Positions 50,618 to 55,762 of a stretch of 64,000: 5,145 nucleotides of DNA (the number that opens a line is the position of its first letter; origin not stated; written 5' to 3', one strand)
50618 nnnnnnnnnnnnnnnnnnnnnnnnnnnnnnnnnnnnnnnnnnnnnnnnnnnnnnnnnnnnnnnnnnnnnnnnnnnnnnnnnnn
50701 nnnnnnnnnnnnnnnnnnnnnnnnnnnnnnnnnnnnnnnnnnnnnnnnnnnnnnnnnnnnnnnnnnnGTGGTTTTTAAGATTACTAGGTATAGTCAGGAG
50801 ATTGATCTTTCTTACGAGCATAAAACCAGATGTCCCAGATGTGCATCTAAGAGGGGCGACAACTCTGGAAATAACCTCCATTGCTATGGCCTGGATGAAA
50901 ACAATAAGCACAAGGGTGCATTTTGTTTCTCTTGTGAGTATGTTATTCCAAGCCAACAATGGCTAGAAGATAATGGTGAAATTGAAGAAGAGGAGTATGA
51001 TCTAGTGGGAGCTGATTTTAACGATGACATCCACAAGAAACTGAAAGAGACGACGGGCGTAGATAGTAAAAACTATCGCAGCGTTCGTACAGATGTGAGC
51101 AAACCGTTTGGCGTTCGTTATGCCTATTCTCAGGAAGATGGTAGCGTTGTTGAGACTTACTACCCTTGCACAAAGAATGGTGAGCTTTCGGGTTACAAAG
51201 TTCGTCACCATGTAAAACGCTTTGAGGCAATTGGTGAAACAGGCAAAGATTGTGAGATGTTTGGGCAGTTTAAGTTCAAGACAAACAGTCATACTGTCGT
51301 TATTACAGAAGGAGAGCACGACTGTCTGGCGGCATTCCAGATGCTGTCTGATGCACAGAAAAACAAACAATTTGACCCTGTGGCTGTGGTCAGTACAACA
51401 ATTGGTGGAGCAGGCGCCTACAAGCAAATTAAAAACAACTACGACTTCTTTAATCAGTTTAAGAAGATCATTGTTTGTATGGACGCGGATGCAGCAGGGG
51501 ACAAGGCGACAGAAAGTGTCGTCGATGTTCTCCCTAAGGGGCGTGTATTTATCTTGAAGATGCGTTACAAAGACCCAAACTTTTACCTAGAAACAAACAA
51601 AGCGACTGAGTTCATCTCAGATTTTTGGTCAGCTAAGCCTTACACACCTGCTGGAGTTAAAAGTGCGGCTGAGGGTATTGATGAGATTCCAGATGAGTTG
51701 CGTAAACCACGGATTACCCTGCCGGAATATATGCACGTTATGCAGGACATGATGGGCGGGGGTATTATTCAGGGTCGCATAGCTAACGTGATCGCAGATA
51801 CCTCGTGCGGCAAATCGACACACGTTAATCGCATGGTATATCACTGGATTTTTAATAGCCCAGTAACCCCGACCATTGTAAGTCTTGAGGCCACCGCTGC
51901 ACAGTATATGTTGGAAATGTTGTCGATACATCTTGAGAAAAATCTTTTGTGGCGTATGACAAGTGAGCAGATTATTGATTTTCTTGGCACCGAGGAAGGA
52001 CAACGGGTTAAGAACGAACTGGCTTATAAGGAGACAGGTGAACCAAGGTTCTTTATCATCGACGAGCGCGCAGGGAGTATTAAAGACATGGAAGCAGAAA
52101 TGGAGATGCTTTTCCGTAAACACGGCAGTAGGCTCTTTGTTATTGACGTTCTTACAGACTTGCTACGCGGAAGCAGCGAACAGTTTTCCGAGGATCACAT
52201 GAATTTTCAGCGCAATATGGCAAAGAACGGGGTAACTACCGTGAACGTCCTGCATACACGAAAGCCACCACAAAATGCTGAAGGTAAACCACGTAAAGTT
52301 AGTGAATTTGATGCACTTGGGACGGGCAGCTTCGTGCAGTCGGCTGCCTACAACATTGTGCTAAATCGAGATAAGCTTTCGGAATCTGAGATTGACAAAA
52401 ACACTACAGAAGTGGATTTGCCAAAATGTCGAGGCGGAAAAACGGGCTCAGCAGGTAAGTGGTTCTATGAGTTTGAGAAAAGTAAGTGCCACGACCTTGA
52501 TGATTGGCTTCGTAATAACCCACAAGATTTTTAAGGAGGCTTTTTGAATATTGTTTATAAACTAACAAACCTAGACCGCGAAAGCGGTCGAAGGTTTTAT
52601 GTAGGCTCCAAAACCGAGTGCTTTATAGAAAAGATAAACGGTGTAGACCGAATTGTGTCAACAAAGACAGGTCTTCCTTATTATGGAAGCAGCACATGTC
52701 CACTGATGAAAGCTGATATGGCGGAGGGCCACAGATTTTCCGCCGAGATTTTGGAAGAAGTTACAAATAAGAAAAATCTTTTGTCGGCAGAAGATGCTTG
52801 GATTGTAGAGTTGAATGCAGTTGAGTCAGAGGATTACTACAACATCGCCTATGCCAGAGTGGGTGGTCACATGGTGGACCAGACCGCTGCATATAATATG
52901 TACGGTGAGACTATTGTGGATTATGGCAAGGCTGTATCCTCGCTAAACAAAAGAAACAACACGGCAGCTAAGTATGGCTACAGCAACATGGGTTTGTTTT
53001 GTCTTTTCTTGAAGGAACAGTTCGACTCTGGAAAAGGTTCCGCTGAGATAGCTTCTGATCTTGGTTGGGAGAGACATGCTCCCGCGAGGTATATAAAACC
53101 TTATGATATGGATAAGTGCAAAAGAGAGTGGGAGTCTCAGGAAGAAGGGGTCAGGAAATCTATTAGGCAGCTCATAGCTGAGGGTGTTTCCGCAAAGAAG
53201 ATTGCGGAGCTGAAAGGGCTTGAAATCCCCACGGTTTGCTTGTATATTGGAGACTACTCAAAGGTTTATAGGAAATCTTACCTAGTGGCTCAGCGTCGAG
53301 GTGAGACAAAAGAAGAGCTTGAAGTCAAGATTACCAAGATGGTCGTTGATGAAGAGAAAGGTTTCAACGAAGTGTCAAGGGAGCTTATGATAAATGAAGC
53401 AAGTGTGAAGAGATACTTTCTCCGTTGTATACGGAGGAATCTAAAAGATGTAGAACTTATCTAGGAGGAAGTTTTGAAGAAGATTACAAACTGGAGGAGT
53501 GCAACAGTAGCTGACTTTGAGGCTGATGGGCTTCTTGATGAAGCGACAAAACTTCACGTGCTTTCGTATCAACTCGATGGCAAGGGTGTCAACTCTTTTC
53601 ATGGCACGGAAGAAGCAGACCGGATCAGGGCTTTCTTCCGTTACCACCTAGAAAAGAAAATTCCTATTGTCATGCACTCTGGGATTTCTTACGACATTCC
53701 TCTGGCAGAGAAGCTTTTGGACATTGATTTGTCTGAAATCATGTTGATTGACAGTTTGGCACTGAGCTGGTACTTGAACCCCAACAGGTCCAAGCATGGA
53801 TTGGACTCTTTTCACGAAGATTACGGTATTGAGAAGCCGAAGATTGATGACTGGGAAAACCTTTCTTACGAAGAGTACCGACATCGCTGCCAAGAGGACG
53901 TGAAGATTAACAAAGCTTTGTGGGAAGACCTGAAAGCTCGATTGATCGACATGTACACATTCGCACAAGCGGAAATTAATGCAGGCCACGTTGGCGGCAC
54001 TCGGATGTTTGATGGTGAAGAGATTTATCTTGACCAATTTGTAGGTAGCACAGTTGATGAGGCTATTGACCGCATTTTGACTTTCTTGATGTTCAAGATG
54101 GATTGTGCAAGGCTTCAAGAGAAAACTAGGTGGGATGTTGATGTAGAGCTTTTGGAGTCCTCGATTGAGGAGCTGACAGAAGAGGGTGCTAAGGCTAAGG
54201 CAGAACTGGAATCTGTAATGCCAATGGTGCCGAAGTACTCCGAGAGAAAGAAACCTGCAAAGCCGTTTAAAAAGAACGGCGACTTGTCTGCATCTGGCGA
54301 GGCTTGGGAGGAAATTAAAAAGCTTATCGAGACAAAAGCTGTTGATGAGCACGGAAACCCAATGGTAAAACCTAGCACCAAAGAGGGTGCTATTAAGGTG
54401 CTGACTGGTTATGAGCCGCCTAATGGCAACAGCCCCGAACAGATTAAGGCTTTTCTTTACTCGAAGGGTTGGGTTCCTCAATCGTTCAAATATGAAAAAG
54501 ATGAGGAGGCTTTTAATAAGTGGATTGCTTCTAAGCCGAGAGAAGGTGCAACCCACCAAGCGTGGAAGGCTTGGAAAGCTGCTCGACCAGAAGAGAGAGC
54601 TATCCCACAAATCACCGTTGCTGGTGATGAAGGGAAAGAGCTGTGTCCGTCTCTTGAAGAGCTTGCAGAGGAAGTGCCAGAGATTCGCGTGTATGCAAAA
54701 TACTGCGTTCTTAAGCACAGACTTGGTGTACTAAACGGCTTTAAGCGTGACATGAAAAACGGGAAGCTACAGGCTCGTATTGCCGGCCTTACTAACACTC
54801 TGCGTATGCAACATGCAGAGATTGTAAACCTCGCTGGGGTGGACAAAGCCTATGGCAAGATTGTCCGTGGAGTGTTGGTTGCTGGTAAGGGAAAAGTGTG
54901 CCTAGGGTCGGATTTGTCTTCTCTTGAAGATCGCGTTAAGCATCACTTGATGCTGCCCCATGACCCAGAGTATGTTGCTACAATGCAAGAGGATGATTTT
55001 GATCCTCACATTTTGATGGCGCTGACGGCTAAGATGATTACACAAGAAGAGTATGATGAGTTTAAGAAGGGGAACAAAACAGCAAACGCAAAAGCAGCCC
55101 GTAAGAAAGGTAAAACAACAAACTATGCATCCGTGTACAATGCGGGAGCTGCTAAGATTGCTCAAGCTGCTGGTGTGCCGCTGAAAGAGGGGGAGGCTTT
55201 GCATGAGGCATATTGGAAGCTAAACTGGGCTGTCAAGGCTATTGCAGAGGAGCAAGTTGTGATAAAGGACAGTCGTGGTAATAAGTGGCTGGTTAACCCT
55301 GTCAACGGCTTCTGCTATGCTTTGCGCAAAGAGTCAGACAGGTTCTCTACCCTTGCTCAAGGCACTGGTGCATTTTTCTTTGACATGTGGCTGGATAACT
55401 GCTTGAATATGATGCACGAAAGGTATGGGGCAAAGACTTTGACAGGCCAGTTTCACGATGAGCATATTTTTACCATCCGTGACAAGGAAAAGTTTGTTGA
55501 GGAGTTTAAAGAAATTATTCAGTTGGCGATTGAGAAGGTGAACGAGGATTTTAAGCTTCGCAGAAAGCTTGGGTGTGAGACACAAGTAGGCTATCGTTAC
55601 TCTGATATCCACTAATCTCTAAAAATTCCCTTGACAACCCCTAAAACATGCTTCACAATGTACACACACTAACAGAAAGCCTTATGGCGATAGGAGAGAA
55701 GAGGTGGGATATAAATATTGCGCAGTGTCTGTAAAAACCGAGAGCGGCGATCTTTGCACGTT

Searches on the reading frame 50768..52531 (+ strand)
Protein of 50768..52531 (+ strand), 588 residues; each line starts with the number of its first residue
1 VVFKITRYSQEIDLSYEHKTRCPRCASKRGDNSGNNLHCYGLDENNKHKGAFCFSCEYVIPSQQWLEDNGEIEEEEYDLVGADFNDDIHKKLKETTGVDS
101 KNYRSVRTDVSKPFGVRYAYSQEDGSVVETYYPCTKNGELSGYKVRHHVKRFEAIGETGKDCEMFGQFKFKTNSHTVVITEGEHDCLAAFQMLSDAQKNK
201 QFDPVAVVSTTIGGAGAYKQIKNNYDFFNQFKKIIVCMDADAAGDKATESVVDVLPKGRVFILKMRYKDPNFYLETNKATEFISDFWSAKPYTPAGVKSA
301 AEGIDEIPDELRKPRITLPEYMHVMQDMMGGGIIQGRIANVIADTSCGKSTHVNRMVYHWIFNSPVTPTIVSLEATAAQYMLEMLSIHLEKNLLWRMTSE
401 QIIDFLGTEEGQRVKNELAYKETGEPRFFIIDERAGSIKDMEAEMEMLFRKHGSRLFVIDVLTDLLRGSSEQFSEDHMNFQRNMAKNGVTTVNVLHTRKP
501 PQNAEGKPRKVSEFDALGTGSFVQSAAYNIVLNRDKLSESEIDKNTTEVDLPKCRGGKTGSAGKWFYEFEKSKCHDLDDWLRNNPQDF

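Call 8: search_dna_similar(query=window:50768-52531:+, collection=phages, mode=protein, max_rows=25)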
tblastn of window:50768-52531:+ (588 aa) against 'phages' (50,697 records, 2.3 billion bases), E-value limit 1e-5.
Records with a match: 2962; places in all: 2967; records where one place covers at least 80% of the query: 1584.
Best place of each record, by identity: 60-80% 2; <60% 2960.
By first word of the organism name: Escherichia 603; Pseudomonas 515; Klebsiella 471; Salmonella 196; Vibrio 166; Rheinheimera 115; Yersinia 93; Erwinia 56; Acinetobacter 47; Shigella 43; and 85 more.
By host as written in the record: - 445; Klebsiella pneumoniae 232; Escherichia coli 208; Pseudomonas aeruginosa 135; Rheinheimera sp. BAL341 115; Pseudomonas aeruginosa PAO1 44; Escherichia coli K-12 MG1655 40; Yersinia pestis 38; and 684 more.
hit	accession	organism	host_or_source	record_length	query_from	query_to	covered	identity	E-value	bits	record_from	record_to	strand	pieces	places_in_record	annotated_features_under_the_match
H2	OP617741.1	Klebsiella phage KP13-16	Klebsiella pneumoniae KP13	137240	1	588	100%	68.5%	0e+0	808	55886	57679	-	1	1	hypothetical protein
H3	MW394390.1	Klebsiella phage vB_KpM_FBKp34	Klebsiella pneumoniae K6453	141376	5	585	99%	68.8%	0e+0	817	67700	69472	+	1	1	DNA primase/helicase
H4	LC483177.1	Klebsiella phage 05F01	Klebsiella quasipneumoniae strain S05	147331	1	586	100%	42.1%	1e-130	427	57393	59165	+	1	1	primase/helicase (T7-like)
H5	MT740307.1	Pseudomonas phage phiK7A1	Pseudomonas syringae pv. actinidiae K7A1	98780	3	585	99%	42.1%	2e-128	421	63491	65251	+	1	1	putative DNA primase/helicase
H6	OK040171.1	Pseudomonas phage PHB09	Pseudomonas syringae pv. actinidiae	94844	12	585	98%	42.6%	5e-127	417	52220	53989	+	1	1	primase/helicase protein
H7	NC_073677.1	Pseudomonas phage PHB09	Pseudomonas syringae pv. actinidiae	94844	12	585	98%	42.6%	5e-127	417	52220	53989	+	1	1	primase/helicase protein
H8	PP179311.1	Pseudomonas phage Pyxpy02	Pseudomonas syringae 19B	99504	12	586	98%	42.4%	1e-133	436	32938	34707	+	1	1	putative DNA primase/helicase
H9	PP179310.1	Pseudomonas phage Pyxpy01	Pseudomonas syringae P1.01.01B03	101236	12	586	98%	42.4%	1e-133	436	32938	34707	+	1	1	putative DNA primase/helicase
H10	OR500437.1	Pseudomonas phage vB_PF_Y1-MI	Pseudomonas fluorescens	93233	12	585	98%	42.1%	6e-134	437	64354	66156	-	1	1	putative DNA primase/helicase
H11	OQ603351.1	Pseudomonas phage Ep020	Pseudomonas sp. AY2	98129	12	586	98%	42.0%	2e-133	435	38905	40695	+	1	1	record has no annotation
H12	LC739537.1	Escherichia phage phiWec188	Escherichia coli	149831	5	583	98%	41.7%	5e-126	414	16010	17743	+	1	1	hypothetical protein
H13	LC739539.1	Escherichia phage phiWec190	Escherichia coli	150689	5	583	98%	41.7%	5e-126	414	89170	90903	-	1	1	hypothetical protein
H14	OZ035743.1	Phapecoctavirus DIJ07P1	-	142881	5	588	99%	41.2%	7e-122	402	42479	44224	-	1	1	record has no annotation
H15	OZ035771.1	Phapecoctavirus DIJ07P2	-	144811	5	588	99%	41.2%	7e-122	402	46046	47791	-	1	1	record has no annotation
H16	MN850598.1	Escherichia phage nieznany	Escherichia coli K-12 MG1655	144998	5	588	99%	41.2%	7e-122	402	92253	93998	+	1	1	putative primase/helicase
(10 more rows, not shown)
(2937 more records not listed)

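Call 10: get_annotated_region(hit=H3, flank=6000)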
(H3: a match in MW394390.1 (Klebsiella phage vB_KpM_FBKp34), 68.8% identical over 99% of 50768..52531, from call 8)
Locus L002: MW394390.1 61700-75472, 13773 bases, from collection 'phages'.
description: Klebsiella phage vB_KpM_FBKp34, complete genome.
organism: Klebsiella phage vB_KpM_FBKp34 (NCBI taxid 2801835)
taxonomy: Viruses; Duplodnaviria; Heunggongvirae; Uroviricota; Caudoviricetes; Stephanstirmvirinae
host: Klebsiella pneumoniae K6453; source: -; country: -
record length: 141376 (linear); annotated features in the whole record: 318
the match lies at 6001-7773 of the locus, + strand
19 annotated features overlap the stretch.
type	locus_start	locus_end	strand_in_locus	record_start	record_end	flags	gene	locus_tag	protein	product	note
CDS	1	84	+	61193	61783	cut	-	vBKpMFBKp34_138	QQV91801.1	hypothetical protein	-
CDS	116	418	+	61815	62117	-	-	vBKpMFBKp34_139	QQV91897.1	hypothetical protein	-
CDS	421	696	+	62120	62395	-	-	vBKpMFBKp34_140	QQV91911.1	hypothetical protein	-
CDS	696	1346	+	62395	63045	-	-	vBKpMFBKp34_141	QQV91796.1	hypothetical protein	putative hydrolase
CDS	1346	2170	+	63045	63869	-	-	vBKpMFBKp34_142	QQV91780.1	hypothetical protein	contains PRTase ComF-like domain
CDS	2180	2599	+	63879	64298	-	-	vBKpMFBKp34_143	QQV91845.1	hypothetical protein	-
CDS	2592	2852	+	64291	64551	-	-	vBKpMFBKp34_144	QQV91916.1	hypothetical protein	-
CDS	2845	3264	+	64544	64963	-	-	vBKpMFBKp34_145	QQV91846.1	hypothetical protein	-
CDS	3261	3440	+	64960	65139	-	-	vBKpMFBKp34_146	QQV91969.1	hypothetical protein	-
CDS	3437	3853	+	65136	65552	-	-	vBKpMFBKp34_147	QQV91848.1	putative Eaa1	-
CDS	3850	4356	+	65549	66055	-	-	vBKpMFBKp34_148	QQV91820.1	hypothetical protein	-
CDS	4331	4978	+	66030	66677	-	-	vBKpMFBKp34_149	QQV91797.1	hypothetical protein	-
CDS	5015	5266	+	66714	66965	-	-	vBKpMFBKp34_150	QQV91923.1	hypothetical protein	-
CDS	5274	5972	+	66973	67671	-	-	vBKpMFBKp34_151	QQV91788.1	hypothetical protein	-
CDS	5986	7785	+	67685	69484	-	-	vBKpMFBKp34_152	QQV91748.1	DNA primase/helicase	contains Toprim-like domain and DnaB-like helicase C terminal domain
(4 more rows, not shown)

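Call 11: get_annotated_region(hit=H2, flank=6000)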
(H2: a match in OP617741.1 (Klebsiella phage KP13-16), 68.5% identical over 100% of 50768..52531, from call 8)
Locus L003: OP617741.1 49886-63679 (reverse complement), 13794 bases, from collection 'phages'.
description: Klebsiella phage KP13-16, complete genome.
organism: Klebsiella phage KP13-16 (NCBI taxid 2985658)
taxonomy: Viruses; Duplodnaviria; Heunggongvirae; Uroviricota; Caudoviricetes; Stephanstirmvirinae
host: Klebsiella pneumoniae KP13; source: -; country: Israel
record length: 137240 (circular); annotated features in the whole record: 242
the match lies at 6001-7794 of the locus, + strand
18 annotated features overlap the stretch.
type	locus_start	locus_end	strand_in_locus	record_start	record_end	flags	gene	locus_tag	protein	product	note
CDS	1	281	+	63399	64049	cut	-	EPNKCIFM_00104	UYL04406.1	hypothetical protein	-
CDS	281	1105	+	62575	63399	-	-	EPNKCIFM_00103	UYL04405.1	hypothetical protein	-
CDS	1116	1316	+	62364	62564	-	-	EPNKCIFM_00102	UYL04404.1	hypothetical protein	-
CDS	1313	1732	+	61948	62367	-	-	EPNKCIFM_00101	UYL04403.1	hypothetical protein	-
CDS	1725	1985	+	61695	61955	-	-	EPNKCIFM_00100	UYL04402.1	hypothetical protein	-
CDS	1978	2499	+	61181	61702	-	-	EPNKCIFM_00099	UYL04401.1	hypothetical protein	-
CDS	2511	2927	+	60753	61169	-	-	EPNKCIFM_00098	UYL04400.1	hypothetical protein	-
CDS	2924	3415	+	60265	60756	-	-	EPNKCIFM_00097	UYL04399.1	hypothetical protein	-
CDS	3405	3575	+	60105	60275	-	-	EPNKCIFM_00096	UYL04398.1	hypothetical protein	-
CDS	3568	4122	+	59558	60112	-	-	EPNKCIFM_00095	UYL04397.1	hypothetical protein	-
CDS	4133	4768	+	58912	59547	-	-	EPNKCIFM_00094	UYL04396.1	hypothetical protein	-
CDS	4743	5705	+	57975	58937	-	-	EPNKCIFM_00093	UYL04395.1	hypothetical protein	-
CDS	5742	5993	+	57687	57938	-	-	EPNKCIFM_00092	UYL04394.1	hypothetical protein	-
CDS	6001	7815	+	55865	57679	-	-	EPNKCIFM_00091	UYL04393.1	hypothetical protein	-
CDS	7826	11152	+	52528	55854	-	-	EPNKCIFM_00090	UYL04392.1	hypothetical protein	-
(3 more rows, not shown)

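Call 67: search_protein_families(library=pfam, proteins=[window:50768-52531:+], max_evalue=0.01)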
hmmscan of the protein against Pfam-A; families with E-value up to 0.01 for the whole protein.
window:50768-52531:+ (588 aa): 6 families
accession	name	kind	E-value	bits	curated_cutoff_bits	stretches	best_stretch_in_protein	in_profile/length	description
PF13155.12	Toprim_2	-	2.1e-10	41.2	22.1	1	178-274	1-88/88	Toprim-like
PF03796.21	DnaB_C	-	3e-09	37.1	27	1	327-562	10-242/255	DnaB-like helicase C terminal domain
PF06745.19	ATPase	-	2.4e-07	30.8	26.6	1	323-518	6-183/231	KaiC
PF01751.28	Toprim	-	2.7e-06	27.9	23.1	1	176-263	1-94/96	Toprim domain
PF13662.12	Toprim_4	-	6e-05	23.6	25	1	176-253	2-72/85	Toprim domain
PF13481.12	AAA_25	-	0.00074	19.6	27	1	328-500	25-193/195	AAA domain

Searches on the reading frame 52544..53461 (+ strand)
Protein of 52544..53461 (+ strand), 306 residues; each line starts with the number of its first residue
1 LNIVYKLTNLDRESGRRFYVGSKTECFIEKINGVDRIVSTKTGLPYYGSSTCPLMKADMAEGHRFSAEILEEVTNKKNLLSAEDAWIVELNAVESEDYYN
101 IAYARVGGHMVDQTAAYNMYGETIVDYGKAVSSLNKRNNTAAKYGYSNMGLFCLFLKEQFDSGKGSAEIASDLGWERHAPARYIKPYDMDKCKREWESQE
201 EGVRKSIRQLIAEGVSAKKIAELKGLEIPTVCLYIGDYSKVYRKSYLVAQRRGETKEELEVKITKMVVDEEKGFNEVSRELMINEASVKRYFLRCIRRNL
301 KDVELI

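Call 67: search_protein_families(library=pfam, proteins=[window:52544-53461:+], max_evalue=0.01)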
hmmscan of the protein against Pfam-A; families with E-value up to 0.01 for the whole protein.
window:52544-53461:+ (306 aa): 1 family
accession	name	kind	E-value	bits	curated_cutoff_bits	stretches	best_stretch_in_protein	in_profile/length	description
PF19835.5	SegE_GIY-YIG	-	0.00018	22.2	25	1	3-100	19-120/123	Putative endonuclease segE, GIY-YIG domain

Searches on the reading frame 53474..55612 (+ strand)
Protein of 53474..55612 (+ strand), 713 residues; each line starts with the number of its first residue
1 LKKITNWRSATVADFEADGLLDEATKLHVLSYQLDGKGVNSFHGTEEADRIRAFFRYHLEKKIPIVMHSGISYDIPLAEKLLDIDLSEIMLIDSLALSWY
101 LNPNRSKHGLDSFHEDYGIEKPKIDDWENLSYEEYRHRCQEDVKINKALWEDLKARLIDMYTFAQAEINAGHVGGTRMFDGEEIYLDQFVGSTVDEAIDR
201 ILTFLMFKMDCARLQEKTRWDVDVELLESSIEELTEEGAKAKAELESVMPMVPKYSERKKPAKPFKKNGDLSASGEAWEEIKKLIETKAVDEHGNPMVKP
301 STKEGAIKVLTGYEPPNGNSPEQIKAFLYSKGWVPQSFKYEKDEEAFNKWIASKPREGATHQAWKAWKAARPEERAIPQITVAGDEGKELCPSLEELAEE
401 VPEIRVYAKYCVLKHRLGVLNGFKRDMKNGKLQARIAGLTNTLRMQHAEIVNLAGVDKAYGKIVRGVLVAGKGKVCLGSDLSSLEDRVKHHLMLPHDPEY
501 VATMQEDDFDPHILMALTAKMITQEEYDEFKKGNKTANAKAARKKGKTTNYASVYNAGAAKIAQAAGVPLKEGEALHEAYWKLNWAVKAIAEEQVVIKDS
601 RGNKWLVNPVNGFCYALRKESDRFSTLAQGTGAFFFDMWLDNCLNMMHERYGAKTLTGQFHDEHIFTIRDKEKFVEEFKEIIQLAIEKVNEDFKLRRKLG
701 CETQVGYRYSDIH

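Call 81: search_protein_families(library=pfam, proteins=[window:53474-55612:+], max_evalue=0.001)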
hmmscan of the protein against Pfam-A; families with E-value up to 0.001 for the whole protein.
window:53474-55612:+ (713 aa): 2 families
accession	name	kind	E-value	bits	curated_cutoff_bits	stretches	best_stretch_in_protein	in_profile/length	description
PF00476.26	DNA_pol_A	-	5.8e-15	55.5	34.3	1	430-709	105-379/381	DNA polymerase family A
PF13482.12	RNase_H_2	-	0.00038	20.9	22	1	14-121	4-117/165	RNase_H superfamily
